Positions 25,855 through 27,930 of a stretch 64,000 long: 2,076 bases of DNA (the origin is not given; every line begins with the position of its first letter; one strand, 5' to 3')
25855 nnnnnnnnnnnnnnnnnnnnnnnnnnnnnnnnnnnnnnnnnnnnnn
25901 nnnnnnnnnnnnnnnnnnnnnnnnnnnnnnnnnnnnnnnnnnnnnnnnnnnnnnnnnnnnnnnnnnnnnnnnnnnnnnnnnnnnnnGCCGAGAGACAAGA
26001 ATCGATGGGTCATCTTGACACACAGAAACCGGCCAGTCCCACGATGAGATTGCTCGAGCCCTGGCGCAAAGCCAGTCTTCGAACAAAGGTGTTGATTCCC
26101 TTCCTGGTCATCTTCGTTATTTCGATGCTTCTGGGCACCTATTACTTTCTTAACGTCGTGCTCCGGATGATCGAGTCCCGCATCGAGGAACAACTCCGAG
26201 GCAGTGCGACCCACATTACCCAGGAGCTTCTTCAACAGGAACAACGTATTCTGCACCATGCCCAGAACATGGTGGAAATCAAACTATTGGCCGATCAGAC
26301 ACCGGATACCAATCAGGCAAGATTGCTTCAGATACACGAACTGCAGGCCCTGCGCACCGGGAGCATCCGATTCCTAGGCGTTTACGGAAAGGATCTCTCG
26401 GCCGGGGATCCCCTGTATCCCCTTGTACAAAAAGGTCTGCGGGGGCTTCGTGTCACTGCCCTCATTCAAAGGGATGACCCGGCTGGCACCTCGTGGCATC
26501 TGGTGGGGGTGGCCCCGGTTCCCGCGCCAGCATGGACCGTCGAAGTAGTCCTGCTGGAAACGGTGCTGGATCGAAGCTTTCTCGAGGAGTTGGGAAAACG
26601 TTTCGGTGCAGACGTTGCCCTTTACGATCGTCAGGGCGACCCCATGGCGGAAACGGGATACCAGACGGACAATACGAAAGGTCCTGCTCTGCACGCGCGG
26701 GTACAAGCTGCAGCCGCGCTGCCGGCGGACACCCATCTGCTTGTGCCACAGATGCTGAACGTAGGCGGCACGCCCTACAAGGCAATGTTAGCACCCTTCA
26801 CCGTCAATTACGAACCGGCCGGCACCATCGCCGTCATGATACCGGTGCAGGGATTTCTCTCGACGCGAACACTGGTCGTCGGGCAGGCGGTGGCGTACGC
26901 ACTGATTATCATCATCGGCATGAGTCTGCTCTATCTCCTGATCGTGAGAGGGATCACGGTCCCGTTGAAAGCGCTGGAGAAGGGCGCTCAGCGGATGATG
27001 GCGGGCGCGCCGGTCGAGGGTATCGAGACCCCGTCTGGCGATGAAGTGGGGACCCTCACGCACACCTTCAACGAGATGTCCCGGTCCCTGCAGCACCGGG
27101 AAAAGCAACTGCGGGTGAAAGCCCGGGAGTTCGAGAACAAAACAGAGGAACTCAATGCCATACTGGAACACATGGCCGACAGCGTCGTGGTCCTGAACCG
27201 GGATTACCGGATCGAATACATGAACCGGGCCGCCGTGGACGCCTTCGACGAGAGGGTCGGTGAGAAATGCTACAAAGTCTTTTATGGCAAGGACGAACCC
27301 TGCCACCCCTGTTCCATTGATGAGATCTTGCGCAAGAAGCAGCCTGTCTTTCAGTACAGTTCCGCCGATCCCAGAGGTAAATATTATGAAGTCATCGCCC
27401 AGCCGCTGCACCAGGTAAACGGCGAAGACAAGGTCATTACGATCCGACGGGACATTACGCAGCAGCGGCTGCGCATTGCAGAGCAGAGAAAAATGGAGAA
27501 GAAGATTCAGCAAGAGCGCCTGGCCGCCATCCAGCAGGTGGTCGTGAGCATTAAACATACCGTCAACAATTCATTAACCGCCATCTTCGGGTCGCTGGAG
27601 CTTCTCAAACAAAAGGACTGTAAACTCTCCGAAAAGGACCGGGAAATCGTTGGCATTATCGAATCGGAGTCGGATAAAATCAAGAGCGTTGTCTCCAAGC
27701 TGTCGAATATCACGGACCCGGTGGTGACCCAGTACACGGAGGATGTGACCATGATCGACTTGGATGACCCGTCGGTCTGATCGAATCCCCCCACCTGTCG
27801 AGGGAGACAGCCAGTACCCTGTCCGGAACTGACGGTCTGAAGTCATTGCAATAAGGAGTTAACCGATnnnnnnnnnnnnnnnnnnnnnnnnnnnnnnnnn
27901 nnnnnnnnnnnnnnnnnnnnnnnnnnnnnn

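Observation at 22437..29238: Unusual signalling cassette: haem-motif sensor kinase – PilZ – double binding protein – ATPase-less HisKA sensor – sigma-54 activator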

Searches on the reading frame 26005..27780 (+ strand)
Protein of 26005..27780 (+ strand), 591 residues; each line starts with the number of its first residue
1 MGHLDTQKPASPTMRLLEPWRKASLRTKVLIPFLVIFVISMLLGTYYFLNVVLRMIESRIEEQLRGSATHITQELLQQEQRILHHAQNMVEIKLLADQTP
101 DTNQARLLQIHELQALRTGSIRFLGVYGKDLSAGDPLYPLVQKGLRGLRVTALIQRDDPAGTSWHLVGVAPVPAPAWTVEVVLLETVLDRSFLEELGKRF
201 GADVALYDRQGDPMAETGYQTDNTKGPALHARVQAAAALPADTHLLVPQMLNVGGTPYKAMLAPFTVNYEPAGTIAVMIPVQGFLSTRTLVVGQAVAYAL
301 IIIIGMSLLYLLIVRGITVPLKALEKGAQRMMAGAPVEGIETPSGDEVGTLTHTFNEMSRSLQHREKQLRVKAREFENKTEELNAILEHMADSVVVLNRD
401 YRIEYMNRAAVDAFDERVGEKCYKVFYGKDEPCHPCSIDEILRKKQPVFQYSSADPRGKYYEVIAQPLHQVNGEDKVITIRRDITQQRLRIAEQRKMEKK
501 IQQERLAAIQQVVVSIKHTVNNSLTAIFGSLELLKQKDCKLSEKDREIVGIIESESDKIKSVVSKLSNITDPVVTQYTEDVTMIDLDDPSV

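Call 4: search_protein_families(library=pfam, proteins=[window:26005-27780:+], max_evalue=0.01)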
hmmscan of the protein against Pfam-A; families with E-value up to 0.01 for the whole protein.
window:26005-27780:+ (591 aa): 6 families
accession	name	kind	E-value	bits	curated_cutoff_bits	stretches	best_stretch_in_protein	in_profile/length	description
PF08448.16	PAS_4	-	4e-09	37.1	23.1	1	387-488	1-109/110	PAS fold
PF00672.30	HAMP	-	8.8e-09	36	25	1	312-363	1-52/53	HAMP domain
PF00512.31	HisKA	-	8.9e-07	29.3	26.9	1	511-566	4-57/66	His Kinase A (phospho-acceptor) domain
PF13188.13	PAS_8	-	3.8e-05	23.9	21.8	1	383-442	3-61/65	PAS domain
PF13426.13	PAS_9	-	7.2e-05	23.5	27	1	392-486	2-103/103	PAS domain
PF14827.12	dCache_3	-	0.00067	19.7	25.7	1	166-281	122-235/239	Double sensory domain of two-component sensor kinase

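Call 5: search_protein_families(library=ncbifam, proteins=[window:26005-27780:+], max_evalue=0.01)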
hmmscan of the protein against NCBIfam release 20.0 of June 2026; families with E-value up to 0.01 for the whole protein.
window:26005-27780:+ (591 aa): 30 families (the best 25 are shown)
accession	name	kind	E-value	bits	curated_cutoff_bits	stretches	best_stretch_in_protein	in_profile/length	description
NF033092.0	HK_WalK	equivalog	3e-16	59.1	725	1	296-566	181-429/594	cell wall metabolism sensor histidine kinase WalK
NF008468.0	PRK11360.1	equivalog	6.4e-16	57.8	646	1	288-576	190-461/616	two-component system sensor histidine kinase AtoS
NF046044.1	PnpS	equivalog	5.1e-14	52.1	400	1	321-575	2-236/390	two-component system histidine kinase PnpS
NF047497.1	HK_LIC_12097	equivalog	3.3e-11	42.5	500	1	375-569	5-204/367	LIC_12097 family sensor histidine kinase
NF045911.1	TCSHisKinNblS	equivalog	1.9e-10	39.8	1000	1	287-564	179-444/621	two-component system sensor histidine kinase NblS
NF047874.1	MASE3_PAS_HK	subfamily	2.5e-10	39.8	560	1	350-540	234-429/655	MASE3 domain-containing sensor histidine kinase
TIGR02966.1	phoR_proteo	equivalog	1.3e-08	34.3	334.2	1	377-569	2-174/333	phosphate regulon sensor histidine kinase PhoR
NF040691.1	MtrAB_MtrB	equivalog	1.8e-08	33.9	450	1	282-369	177-264/507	MtrAB system histidine kinase MtrB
NF038263.1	prot_phos_SiaA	equivalog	2.8e-08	32.8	700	1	294-392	311-406/658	biofilm regulation protein phosphatase SiaA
NF008184.0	PRK10935.1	equivalog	4.9e-07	28.8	553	1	287-399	145-259/565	nitrate/nitrite two-component system sensor histidine kinase NarQ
NF008312.0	PRK11100.1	equivalog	1e-06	27.9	356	1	497-571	246-316/477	two-component system sensor histidine kinase CreC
NF012163.2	BaeS_SmeS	equivalog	5e-06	25.7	500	1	265-370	132-241/457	sensor histidine kinase efflux regulator BaeS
NF038389.1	ArsS_fam_HK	equivalog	8.3e-06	25.5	250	1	297-364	135-201/403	ArsS family sensor histidine kinase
NF007004.0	PRK09467.1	equivalog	1.4e-05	24.1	415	1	274-366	140-229/440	two-component system sensor histidine kinase EnvZ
NF033093.1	HK_VicK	exception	2.6e-05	23.1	680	1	299-415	18-128/448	cell wall metabolism sensor histidine kinase VicK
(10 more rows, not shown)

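Call 10: find_homologous_proteins(query=window:26005-27780:+, max_evalue=0.00001)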
Query window:26005-27780:+ (591 aa): 17 proteins with E <= 0.00001 among 8000 candidates.
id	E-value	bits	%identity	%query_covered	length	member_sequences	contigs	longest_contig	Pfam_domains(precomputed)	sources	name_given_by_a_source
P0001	0.0e+0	1309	100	100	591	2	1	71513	PF00672.31,PF08448.17,PF00512.32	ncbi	-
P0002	0.0e+0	1084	84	100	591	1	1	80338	PF00672.31,PF08448.17,PF00512.32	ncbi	-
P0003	0.0e+0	1074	82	100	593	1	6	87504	PF00672.31,PF13188.14,PF08448.17,PF00512.32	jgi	jgi:signal transduction histidine kinase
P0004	1.6e-229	782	76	78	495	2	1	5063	PF00672.31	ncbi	-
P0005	2.9e-201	688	56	97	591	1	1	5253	PF00672.31,PF13426.14,PF00512.32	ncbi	-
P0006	4.7e-195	668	53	96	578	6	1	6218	PF00672.31,PF13426.14,PF08448.17,PF00512.32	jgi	jgi:signal transduction histidine kinase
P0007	1.6e-192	659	55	96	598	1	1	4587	PF00672.31,PF13426.14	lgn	-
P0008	1.4e-188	646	54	97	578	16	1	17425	PF00672.31,PF13426.14,PF08448.17,PF00512.32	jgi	-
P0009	5.6e-182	625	51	97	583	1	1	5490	PF00672.31,PF13426.14,PF08448.17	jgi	jgi:PAS domain-containing protein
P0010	6.5e-181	621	50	98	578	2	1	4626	PF00672.31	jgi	jgi:PAS domain-containing protein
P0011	1.6e-16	79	34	20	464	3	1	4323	PF13426.14,PF13188.14,PF24820.2,PF08448.17,PF00989.32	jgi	-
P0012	5.2e-12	64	38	17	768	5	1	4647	PF08447.19,PF13426.14,PF13188.14,PF08448.17,PF02518.32,PF00512.32,PF00989.32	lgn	-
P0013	6.2e-8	50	28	33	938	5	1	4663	PF13185.13,PF01590.33,PF02518.32,PF13492.13,PF00512.32,PF16927.12,PF00072.31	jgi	-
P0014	1.0e-7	49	23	49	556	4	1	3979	PF13426.14,PF13581.13,PF07730.20,PF08448.17,PF02518.32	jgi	jgi:PAS domain S-box-containing protein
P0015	1.3e-7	49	28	33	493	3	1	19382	PF13426.14,PF08448.17,PF02518.32,PF00512.32,PF00989.32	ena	-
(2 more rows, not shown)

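Call 11: find_encoding_contigs(protein=P0001, flank=10000, max_places=3)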
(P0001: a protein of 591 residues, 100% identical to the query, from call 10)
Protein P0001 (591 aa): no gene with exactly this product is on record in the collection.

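Call 12: find_encoding_contigs(protein=P0008, flank=10000, max_places=3)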
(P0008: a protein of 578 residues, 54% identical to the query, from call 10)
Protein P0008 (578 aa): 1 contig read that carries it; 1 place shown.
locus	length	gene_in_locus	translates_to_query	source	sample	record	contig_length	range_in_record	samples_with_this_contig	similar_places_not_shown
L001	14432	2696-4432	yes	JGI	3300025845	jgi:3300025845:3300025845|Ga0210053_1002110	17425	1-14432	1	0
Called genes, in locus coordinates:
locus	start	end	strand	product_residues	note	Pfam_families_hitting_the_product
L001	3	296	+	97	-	?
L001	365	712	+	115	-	PF07238:PilZ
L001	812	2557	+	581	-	PF12849:PBP_like_2, PF13531:SBP_bac_11 (faint), PF12974:Phosphonate-bd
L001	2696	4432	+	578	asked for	PF13426:PAS_9 (faint), PF00672:HAMP, PF08448:PAS_4 (faint), PF00512:HisKA (weak)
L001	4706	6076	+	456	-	PF00072:Response_reg, PF00158:Sigma54_activat, PF14532:Sigma54_activ_2, PF07728:AAA_5 (weak), PF25601:AAA_lid_14, PF02954:HTH_8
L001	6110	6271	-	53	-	-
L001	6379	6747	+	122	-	PF00072:Response_reg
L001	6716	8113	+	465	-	PF14522:Cytochrome_C7 (faint), PF14537:Cytochrom_c3_2 (faint), PF09699:Paired_CXXCH_1, PF22113:Mtrc-MtrF_II-IV_dom (weak), PF09699:Paired_CXXCH_1, PF22113:Mtrc-MtrF_II-IV_dom, PF09699:Paired_CXXCH_1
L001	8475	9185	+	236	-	-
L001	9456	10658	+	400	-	PF25021:TEN_NHL (faint), PF01436:NHL (faint), PF08450:SGL (faint)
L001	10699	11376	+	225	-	PF14522:Cytochrome_C7 (faint), PF14537:Cytochrom_c3_2 (faint), PF09699:Paired_CXXCH_1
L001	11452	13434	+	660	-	-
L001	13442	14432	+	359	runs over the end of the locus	PF08450:SGL, PF01731:Arylesterase (faint), PF25021:TEN_NHL (faint), PF06739:SBBP (faint), PF01436:NHL (weak), PF17170:DUF5128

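Call 16: find_related_loci(query=A1, collection=genome_contigs, flank=10000)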
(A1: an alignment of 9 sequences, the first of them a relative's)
Query A1 (591 aa) in genome_contigs; peptide patterns used: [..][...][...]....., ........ (x = any residue, [..] = any of these).
195 stretches matched a pattern; 102 encode a relative of the query (tblastn E <= 1e-3); the best 80 are kept; 80 distinct loci.
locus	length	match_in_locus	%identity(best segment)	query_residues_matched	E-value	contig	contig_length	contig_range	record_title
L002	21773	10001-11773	84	1-591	0e+0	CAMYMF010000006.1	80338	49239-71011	MAG: uncultured Nitrospirae bacterium isolate ES_M_CG2-30-53-67_01 genome assembly, contig: scaffold_177, whole genome s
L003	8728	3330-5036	51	22-590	0e+0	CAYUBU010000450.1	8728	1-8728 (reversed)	MAG TPA_asm: uncultured Nitrospirota bacterium isolate binchicken_co231_141 genome assembly, contig: k141_3081394, whole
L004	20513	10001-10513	32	358-537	1e-23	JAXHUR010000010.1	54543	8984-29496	MAG: Thermodesulfobacteriota bacterium isolate MAG56_tar_biofilm MAG56_10, whole genome shotgun sequence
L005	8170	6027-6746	27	296-541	4e-22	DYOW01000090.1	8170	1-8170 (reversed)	MAG TPA_asm: Desulfobulbus propionicus isolate SulCav_GS09_5_2_36_52 SulCav_GS09_5_13865_length_8170_cov_32_614911, whol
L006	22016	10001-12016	40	369-572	1e-21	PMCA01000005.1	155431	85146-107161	MAG: Elusimicrobia bacterium isolate fen_1175 73.20120700_E3M.237_contig_24092, whole genome shotgun sequence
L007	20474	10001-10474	34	367-533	1e-20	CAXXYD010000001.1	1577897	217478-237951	MAG: Desulfosarcinaceae bacterium isolate d8a7a971-57cf-42a0-aaa7-90f8cedb306c genome assembly, contig: contig_1, whole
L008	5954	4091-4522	35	385-534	4e-19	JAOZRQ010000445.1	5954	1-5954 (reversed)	MAG: Desulfobacterales bacterium isolate GMC6.concoct.52 GMC6_19437_length_5954_cov_11.224953, whole genome shotgun sequ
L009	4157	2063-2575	29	365-533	7e-19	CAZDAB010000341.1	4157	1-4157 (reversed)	MAG TPA_asm: uncultured Desulfobacteraceae bacterium isolate binchicken_co89_303 genome assembly, contig: NODE_47966_len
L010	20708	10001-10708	27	282-528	1e-18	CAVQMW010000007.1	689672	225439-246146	MAG: uncultured delta proteobacterium isolate MFD03804.bin.1.81 genome assembly, contig: contig_4443, whole genome shotg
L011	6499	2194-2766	26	346-533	1e-18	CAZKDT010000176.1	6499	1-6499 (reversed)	MAG TPA_asm: uncultured Desulfobacteraceae bacterium isolate binchicken_co357_137 genome assembly, contig: NODE_6534_len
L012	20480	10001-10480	29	366-534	2e-18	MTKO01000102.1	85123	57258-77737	Candidatus Electrothrix aarhusensis isolate MCF Contig5, whole genome shotgun sequence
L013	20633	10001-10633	27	313-533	3e-18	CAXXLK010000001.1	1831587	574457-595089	MAG: Desulfobacterales bacterium isolate c905b435-fdb9-4221-98b7-76b06078fb47 genome assembly, contig: contig_1, whole g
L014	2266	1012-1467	33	374-534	3e-18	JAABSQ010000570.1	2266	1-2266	MAG: Desulfobacteraceae bacterium isolate S15.Bin066 Scaffold_504, whole genome shotgun sequence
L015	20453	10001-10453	31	374-533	6e-18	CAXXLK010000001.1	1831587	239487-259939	MAG: Desulfobacterales bacterium isolate c905b435-fdb9-4221-98b7-76b06078fb47 genome assembly, contig: contig_1, whole g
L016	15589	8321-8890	30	367-566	9e-18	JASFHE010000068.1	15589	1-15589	MAG: Desulfobacteraceae bacterium isolate D0608M12metaG_Bin_560 D0608M12metaG_FD_scaffold_214_c1, whole genome shotgun s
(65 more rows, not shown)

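Call 24: search_solved_structures(query=window:26005-27780:+, max_evalue=0.01, show_alignments=3)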
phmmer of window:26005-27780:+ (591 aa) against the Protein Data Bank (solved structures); distinct sequences matched with E-value up to 0.01: 2.
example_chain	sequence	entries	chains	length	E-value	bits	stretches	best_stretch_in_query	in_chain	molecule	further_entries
3a0r_A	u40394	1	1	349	0.00034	22.9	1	384-578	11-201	Sensor protein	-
2f95_B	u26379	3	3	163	0.0058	18.8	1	297-389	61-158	Sensory rhodopsin II transducer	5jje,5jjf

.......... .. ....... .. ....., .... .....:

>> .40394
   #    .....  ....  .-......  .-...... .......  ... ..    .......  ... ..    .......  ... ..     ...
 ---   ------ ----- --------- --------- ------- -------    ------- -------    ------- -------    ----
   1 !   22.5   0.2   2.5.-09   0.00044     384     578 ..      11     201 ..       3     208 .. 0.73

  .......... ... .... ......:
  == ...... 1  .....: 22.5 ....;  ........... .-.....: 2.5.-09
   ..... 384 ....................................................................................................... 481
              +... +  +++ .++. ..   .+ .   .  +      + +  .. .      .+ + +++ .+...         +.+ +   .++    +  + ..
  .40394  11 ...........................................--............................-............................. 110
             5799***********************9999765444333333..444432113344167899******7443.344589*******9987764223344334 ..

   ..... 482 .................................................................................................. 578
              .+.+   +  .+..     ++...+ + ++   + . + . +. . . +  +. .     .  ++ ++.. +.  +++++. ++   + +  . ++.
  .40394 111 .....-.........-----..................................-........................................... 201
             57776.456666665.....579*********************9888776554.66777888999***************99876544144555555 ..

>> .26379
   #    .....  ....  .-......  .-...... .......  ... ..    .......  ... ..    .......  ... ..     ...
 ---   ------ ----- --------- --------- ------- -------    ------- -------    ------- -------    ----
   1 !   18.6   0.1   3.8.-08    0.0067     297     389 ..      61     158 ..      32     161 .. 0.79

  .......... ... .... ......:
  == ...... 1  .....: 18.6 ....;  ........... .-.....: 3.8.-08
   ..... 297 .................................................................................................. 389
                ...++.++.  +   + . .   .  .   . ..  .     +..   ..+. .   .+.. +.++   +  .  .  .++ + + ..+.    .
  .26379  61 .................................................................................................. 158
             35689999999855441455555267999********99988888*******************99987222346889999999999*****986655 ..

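Call 30: search_protein_representatives(protein=window:26005-27780:+)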
Query: 591 residues. Proteins with E-value up to 0.001 (for the whole library): 25422; up to 1e-10: 3069; up to 1e-30: 19. The best 150 are listed.
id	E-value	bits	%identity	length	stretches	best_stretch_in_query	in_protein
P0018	1.8e-185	634.5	51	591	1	21-587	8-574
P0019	3.6e-128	445.3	41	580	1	23-587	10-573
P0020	1.4e-93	331.2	50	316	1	276-588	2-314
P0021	7.5e-61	223.1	26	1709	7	379-566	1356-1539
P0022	1.7e-58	215.3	53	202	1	403-590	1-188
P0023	3.0e-50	188.1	31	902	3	359-575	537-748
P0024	3.6e-44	168.0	31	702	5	366-495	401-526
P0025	3.7e-38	148.2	25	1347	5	317-491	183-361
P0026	1.1e-37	146.7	29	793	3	378-509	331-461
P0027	3.5e-35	138.4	28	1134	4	379-500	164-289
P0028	6.7e-35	137.5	31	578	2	19-370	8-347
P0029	2.1e-34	135.8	28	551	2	14-387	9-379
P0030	2.4e-34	135.6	34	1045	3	375-547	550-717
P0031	2.8e-33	132.1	35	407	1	273-499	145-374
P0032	5.6e-33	131.1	26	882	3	378-572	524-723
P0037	1.4e-30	123.2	32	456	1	364-587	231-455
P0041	1.6e-29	119.7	33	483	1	363-587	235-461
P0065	3.0e-26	108.9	31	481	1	367-587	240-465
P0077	2.3e-25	106.0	31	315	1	358-585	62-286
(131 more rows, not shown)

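Call 33: find_encoding_contigs(protein=P0041, flank=8000, max_places=3)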
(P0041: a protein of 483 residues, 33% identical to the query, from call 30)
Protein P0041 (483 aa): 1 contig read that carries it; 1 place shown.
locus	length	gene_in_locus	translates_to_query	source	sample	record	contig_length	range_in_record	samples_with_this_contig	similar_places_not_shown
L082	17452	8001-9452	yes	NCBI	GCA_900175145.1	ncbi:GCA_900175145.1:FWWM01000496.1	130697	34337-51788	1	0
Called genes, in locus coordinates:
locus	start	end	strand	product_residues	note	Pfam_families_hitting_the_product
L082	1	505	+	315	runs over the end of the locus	-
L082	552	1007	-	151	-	PF00034:Cytochrom_C, PF13442:Cytochrome_CBB3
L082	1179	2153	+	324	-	PF13623:SurA_N_2, PF13624:SurA_N_3, PF13145:Rotamase_2, PF13616:Rotamase_3, PF00639:Rotamase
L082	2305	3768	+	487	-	PF10090:HPTransfase (faint), PF00672:HAMP, PF00512:HisKA, PF02518:HATPase_c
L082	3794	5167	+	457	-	PF00072:Response_reg, PF00004:AAA (faint), PF00158:Sigma54_activat, PF14532:Sigma54_activ_2, PF07728:AAA_5, PF25601:AAA_lid_14, PF02954:HTH_8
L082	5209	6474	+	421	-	PF05201:GlutR_N, PF01488:Shikimate_DH, PF00745:GlutR_dimer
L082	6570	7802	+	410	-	PF00990:GGDEF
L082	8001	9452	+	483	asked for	PF00989:PAS (weak), PF13188:PAS_8 (faint), PF08448:PAS_4 (weak), PF13426:PAS_9, PF00512:HisKA (weak)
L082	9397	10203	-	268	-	PF03781:FGE-sulfatase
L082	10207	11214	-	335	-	PF00578:AhpC-TSA, PF08534:Redoxin, PF13424:TPR_12 (faint), PF12569:NatA_aux_su (faint), PF13429:TPR_15 (weak), PF13432:TPR_16, PF14559:TPR_19, PF13414:TPR_11 (weak), +12 more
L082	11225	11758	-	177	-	-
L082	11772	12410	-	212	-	PF02985:HEAT (faint), PF13646:HEAT_2, PF12717:Cnd1 (faint), PF13513:HEAT_EZ (faint), PF03130:HEAT_PBS (weak), PF13646:HEAT_2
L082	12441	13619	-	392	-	PF00578:AhpC-TSA, PF08534:Redoxin, PF13905:Thioredoxin_8 (weak), PF13428:TPR_14 (faint), PF13424:TPR_12 (faint), PF14559:TPR_19, PF23914:TPR_CcmH_CycH (weak), PF13431:TPR_17 (weak), +7 more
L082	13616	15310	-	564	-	PF14537:Cytochrom_c3_2 (faint), PF09699:Paired_CXXCH_1, PF14522:Cytochrome_C7 (faint), PF09699:Paired_CXXCH_1, PF22113:Mtrc-MtrF_II-IV_dom, PF09699:Paired_CXXCH_1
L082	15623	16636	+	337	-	PF14522:Cytochrome_C7 (faint), PF14537:Cytochrom_c3_2 (faint), PF09699:Paired_CXXCH_1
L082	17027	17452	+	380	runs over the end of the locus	PF07494:Reg_prop (faint)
